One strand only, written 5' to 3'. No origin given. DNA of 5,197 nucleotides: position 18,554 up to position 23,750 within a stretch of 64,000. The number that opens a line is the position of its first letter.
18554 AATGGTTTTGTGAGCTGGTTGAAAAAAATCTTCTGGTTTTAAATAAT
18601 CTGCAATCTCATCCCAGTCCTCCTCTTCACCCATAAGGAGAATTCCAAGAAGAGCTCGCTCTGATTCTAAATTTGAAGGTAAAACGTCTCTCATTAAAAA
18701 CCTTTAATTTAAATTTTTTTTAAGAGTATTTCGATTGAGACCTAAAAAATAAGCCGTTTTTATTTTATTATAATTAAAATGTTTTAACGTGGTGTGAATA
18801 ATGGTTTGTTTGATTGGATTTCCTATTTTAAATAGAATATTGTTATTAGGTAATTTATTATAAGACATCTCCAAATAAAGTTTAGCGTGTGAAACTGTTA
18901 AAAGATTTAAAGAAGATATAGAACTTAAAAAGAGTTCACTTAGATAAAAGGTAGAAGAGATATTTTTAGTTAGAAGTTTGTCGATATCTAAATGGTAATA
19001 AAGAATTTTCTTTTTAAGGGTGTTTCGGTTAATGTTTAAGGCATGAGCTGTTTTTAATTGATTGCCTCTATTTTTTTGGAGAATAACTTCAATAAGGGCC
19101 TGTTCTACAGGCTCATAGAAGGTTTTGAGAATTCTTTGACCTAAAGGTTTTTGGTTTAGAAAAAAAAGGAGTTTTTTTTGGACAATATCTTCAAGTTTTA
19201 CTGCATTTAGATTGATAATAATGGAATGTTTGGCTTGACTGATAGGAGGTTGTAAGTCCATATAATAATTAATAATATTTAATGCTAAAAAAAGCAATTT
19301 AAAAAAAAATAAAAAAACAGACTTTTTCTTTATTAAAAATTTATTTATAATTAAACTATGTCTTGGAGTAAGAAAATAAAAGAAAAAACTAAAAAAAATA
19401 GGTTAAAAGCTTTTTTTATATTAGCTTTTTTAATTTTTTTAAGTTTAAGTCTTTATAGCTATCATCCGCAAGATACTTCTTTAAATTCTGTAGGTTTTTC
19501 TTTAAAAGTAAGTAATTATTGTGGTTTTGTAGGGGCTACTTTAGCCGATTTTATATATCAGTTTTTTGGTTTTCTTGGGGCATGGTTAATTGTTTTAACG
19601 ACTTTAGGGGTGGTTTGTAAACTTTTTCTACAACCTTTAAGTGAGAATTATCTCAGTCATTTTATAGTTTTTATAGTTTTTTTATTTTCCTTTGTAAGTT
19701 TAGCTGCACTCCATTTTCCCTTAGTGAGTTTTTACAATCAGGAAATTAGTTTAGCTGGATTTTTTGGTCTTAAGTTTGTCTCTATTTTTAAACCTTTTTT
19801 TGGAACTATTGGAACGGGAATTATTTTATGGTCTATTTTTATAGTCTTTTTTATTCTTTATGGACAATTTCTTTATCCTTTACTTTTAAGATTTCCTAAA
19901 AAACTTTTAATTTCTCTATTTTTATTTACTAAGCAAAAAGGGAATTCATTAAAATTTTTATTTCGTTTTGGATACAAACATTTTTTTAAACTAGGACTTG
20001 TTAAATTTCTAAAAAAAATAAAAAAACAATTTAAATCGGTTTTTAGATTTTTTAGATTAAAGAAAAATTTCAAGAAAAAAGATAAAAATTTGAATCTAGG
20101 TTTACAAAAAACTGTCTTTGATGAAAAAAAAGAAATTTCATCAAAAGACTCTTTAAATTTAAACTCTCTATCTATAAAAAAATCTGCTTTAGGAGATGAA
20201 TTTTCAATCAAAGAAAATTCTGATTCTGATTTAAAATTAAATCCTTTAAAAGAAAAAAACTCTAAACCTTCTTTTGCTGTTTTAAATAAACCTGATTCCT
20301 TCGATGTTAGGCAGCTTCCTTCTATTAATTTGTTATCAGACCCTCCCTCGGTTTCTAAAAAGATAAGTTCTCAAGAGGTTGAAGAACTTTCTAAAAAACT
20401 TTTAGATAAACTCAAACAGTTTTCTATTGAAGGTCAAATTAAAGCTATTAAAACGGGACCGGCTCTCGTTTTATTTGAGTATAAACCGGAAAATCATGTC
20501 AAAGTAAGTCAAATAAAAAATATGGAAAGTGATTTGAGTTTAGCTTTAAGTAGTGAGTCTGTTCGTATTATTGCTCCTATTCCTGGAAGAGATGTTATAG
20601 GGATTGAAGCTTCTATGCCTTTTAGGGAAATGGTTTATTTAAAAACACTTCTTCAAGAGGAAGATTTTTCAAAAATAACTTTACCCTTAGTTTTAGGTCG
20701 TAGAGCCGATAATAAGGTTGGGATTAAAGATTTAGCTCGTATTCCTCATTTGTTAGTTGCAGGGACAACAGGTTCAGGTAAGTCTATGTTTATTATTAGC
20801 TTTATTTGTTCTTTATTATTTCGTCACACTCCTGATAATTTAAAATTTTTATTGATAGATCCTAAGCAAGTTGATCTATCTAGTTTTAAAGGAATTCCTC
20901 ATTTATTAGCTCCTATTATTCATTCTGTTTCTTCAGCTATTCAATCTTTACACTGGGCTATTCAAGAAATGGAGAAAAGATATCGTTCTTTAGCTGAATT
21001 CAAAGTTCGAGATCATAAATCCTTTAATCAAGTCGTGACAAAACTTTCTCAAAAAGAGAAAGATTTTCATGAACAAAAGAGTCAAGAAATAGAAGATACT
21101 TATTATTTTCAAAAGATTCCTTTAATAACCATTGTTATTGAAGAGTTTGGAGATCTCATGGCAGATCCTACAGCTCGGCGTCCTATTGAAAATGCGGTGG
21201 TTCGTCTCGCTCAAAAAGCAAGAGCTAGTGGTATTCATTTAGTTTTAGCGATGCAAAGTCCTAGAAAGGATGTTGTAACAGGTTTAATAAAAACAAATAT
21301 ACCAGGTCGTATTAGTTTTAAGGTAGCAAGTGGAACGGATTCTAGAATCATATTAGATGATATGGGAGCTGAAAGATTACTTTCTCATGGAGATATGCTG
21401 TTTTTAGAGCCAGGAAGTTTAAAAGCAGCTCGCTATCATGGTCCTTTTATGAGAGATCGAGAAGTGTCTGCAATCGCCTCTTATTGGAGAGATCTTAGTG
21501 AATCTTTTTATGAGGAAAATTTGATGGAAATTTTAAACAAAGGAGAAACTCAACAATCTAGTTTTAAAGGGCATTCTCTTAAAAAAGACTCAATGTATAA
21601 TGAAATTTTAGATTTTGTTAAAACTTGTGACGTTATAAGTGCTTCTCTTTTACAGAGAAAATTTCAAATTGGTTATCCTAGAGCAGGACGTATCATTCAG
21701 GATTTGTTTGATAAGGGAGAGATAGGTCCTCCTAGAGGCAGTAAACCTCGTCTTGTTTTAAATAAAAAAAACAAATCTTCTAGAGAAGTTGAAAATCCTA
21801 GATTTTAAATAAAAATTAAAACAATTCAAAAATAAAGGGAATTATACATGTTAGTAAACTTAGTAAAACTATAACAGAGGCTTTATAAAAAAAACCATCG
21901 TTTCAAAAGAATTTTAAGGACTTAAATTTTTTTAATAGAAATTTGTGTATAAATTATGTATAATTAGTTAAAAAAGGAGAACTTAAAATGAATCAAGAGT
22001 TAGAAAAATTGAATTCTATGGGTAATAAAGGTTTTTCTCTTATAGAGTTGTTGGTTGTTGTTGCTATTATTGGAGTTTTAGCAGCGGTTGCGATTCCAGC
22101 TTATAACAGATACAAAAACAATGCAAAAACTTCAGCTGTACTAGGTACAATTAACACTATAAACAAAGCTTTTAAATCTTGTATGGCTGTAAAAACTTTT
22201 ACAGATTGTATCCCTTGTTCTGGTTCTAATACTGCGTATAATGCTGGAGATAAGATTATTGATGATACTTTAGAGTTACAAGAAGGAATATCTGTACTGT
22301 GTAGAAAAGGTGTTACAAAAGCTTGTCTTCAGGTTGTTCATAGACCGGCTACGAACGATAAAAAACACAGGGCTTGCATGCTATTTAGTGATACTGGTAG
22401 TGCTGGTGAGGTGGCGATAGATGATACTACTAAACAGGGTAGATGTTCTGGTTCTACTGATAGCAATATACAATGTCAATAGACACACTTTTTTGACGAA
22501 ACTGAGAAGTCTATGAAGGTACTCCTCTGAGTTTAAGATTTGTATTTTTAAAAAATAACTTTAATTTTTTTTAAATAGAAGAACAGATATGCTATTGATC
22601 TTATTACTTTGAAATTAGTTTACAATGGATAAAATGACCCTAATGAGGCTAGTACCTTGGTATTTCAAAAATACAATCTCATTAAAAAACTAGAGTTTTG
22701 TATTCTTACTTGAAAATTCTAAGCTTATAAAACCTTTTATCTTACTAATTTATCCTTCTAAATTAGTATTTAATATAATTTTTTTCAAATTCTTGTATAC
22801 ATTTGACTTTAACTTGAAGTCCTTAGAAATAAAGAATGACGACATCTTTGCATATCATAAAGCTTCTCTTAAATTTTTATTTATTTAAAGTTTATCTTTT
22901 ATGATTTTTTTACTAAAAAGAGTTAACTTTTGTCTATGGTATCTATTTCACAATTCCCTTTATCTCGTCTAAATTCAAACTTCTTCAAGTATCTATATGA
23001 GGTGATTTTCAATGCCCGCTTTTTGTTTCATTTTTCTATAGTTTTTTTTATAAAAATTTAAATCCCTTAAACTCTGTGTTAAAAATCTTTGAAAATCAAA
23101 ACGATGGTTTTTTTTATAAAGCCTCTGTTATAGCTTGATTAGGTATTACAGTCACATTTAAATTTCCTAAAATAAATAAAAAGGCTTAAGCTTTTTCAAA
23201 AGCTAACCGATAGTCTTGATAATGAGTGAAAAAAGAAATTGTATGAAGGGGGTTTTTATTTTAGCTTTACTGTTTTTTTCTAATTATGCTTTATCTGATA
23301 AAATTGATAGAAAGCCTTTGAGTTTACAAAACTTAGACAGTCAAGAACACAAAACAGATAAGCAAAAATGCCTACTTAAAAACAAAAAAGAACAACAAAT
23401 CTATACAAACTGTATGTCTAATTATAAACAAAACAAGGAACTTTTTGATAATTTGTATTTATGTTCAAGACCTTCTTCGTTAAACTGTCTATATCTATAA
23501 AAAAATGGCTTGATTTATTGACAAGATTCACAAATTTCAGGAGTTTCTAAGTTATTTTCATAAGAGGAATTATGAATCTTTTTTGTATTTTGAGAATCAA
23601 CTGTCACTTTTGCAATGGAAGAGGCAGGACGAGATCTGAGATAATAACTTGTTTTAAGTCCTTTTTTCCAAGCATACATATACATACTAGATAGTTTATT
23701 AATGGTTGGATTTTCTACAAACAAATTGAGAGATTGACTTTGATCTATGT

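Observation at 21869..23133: Type IV pilin gene bracketed by a perfect 35-bp inverted repeat, with a 616-bp ORF-free tail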

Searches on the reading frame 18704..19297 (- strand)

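Call 12: search_protein_families(library=pfam, proteins=[window:18704-19297:-], max_evalue=0.01)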
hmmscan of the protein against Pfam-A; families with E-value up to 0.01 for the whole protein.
window:18704-19297:- (197 aa): 2 families
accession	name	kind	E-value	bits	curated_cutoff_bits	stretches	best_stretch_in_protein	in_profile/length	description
PF02954.25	HTH_8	-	2.3e-16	59.7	22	2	62-98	3-39/42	Bacterial regulatory protein, Fis family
PF13556.12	HTH_30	-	0.0018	18.4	27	0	75-97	10-32/59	PucR C-terminal helix-turn-helix domain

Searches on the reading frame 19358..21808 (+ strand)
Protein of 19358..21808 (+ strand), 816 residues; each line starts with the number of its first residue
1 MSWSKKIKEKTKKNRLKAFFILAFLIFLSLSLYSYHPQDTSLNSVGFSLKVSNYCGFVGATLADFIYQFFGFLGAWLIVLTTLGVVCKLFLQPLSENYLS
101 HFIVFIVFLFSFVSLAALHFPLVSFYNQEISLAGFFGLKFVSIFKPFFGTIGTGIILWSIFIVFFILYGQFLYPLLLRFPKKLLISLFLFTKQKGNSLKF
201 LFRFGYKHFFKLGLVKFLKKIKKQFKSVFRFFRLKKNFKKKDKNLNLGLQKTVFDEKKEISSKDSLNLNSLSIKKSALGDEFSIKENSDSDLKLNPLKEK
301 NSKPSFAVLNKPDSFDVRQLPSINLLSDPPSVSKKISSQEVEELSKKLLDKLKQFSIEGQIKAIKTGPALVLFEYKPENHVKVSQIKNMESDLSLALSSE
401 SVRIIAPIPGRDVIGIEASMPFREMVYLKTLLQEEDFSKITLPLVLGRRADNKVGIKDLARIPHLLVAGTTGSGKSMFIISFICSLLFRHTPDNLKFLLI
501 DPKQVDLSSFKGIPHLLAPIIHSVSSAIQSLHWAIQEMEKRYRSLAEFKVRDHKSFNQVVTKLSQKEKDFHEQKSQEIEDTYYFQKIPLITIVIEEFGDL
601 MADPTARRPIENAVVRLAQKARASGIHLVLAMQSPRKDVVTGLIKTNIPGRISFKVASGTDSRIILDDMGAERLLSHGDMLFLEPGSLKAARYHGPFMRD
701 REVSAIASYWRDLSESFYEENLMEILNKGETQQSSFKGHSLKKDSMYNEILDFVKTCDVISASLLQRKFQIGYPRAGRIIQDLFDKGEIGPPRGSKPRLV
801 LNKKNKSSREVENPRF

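Call 48: find_homologous_proteins(query=window:19358-21808:+, max_evalue=1e-50)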
Query window:19358-21808:+ (816 aa): 6253 proteins with E <= 1e-50 among 8000 candidates; the best 120 are listed.
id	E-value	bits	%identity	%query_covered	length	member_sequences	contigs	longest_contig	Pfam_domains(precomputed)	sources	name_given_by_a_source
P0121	0.0e+0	1795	100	100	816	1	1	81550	PF17854.7,PF13491.12,PF01580.25,PF09397.17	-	-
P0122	0.0e+0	1201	69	99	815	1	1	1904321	PF17854.7,PF13491.12,PF01580.25,PF09397.17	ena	-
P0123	0.0e+0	1189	68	99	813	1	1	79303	PF17854.7,PF13491.12,PF01580.25,PF09397.17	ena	-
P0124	0.0e+0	1086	63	99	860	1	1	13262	PF17854.7,PF13491.12,PF01580.25,PF09397.17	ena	-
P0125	0.0e+0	1075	79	60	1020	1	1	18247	PF17854.7,PF13491.12,PF01580.25,PF09397.17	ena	-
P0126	0.0e+0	1059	72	68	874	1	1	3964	PF17854.7,PF13491.12,PF01580.25,PF09397.17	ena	-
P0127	0.0e+0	1043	60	99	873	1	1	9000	PF17854.7,PF13491.12,PF01580.25,PF09397.17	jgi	-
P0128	0.0e+0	1031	62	99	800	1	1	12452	PF17854.7,PF13491.12,PF01580.25,PF09397.17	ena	-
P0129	0.0e+0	1025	62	99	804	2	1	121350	PF17854.7,PF13491.12,PF01580.25,PF09397.17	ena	-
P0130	0.0e+0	1021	62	99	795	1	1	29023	PF17854.7,PF13491.12,PF01580.25,PF09397.17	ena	-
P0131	0.0e+0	1019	62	99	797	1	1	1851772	PF17854.7,PF13491.12,PF01580.25,PF09397.17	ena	-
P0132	0.0e+0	1017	62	99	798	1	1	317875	PF17854.7,PF13491.12,PF01580.25,PF09397.17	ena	-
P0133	0.0e+0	1016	61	99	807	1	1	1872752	PF17854.7,PF13491.12,PF01580.25,PF09397.17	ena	-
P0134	2.1e-298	1010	61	99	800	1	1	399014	PF17854.7,PF13491.12,PF01580.25,PF09397.17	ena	-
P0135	4.6e-298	1009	62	99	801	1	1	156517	PF17854.7,PF13491.12,PF01580.25,PF09397.17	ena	-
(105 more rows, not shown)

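Call 49: find_encoding_contigs(protein=P0122, flank=8000, max_places=3)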
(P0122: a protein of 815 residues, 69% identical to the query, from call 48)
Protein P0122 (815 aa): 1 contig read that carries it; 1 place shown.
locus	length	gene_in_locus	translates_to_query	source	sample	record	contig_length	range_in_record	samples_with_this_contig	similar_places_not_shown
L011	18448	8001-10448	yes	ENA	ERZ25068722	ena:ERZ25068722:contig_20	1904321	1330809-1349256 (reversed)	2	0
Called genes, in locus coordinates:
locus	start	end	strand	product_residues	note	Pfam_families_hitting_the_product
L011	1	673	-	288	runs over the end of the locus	PF04085:MreC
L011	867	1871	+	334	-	PF13624:SurA_N_3, PF13623:SurA_N_2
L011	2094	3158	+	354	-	-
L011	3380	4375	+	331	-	PF00579:tRNA-synt_1b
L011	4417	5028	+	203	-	PF00596:Aldolase_II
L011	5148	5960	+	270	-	PF00348:polyprenyl_synt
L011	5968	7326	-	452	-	PF00772:DnaB, PF06745:ATPase (faint), PF03796:DnaB_C, PF13481:AAA_25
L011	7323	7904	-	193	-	PF02954:HTH_8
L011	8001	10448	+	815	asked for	PF13491:FtsK_4TM, PF17854:FtsK_alpha, PF01580:FtsK_SpoIIIE, PF09397:FtsK_gamma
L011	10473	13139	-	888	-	PF03477:ATP-cone, PF00317:Ribonuc_red_lgN, PF02867:Ribonuc_red_lgC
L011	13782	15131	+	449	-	-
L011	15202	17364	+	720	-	-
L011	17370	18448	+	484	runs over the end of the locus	-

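Call 50: find_encoding_contigs(protein=P0123, flank=8000, max_places=3)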
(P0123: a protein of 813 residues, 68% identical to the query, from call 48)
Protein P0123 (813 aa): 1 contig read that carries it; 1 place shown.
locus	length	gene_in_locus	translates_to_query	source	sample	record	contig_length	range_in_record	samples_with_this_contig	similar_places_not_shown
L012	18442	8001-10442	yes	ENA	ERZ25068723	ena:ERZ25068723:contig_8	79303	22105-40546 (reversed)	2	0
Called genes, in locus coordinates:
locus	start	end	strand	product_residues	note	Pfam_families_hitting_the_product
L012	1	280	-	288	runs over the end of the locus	PF04085:MreC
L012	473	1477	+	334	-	PF13624:SurA_N_3, PF13623:SurA_N_2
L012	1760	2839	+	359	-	-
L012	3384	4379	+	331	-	PF00579:tRNA-synt_1b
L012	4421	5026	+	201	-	PF00596:Aldolase_II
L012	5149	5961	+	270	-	PF00348:polyprenyl_synt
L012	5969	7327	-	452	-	PF00772:DnaB, PF06745:ATPase (faint), PF03796:DnaB_C, PF13481:AAA_25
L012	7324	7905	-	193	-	PF02954:HTH_8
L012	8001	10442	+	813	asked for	PF13491:FtsK_4TM, PF17854:FtsK_alpha, PF01580:FtsK_SpoIIIE, PF09397:FtsK_gamma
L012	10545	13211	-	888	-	PF03477:ATP-cone, PF00317:Ribonuc_red_lgN, PF02867:Ribonuc_red_lgC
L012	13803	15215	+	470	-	-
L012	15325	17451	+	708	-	-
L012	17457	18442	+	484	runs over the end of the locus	-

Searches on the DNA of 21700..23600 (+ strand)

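Call 14: search_rna_families(source=window, start=21700, end=23600, threshold=evalue, max_evalue=10)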
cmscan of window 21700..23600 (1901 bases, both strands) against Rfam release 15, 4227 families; matches with E-value up to 10: 6.
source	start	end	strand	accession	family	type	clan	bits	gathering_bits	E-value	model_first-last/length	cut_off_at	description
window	22831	22877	+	RF01603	snoR29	Gene; snRNA; snoRNA; CD-box;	-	28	50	0.28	1-84/84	no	small nucleolar RNA snoR29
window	21862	21898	-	RF03029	RT-8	Gene; sRNA;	-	19.3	87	3.5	1-92/92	no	RT-8 RNA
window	23390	23426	+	RF00048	Entero_CRE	Cis-reg;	-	18.8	55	6.1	1-61/61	no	Enterovirus cis-acting replication element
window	21977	22037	+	RF00311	snoZ188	Gene; snRNA; snoRNA; CD-box;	-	16.3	50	5.5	1-123/123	no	Small nucleolar RNA Z188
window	22334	22423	+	RF01385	isrA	Gene; sRNA;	-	14.2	51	4.9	1-129/129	no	isrA Hfq binding RNA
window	22142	22229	+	RF01295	SCARNA7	Gene; snRNA; snoRNA; scaRNA;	-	10.9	65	5.8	1-330/330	no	Small Cajal body-specific RNA 7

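Call 78: search_dna_similar(query=window:21809-23514:+, collection=plasmids, mode=distant, max_rows=8)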
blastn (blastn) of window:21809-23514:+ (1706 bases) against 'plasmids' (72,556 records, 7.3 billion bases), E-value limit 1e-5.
Records with a match: 1; places in all: 1; records where one place covers at least 80% of the query: 0.
Best place of each record, by identity: 60-80% 1.
By first word of the organism name: Acinetobacter 1.
By predicted mobility (MOB-suite, as given by PLSDB): mobilizable 1.
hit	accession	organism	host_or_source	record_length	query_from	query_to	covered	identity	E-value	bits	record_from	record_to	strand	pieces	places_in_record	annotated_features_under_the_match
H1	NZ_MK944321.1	Acinetobacter lwoffii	-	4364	219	296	5%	78.2%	5e-7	65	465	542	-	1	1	prepilin-type N-terminal cleavage/methylation domain-containing ...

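Call 79: search_dna_similar(query=window:21809-23514:+, collection=phages, mode=distant, max_rows=8)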
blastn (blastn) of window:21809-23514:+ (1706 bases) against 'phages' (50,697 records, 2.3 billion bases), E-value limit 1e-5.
No match.
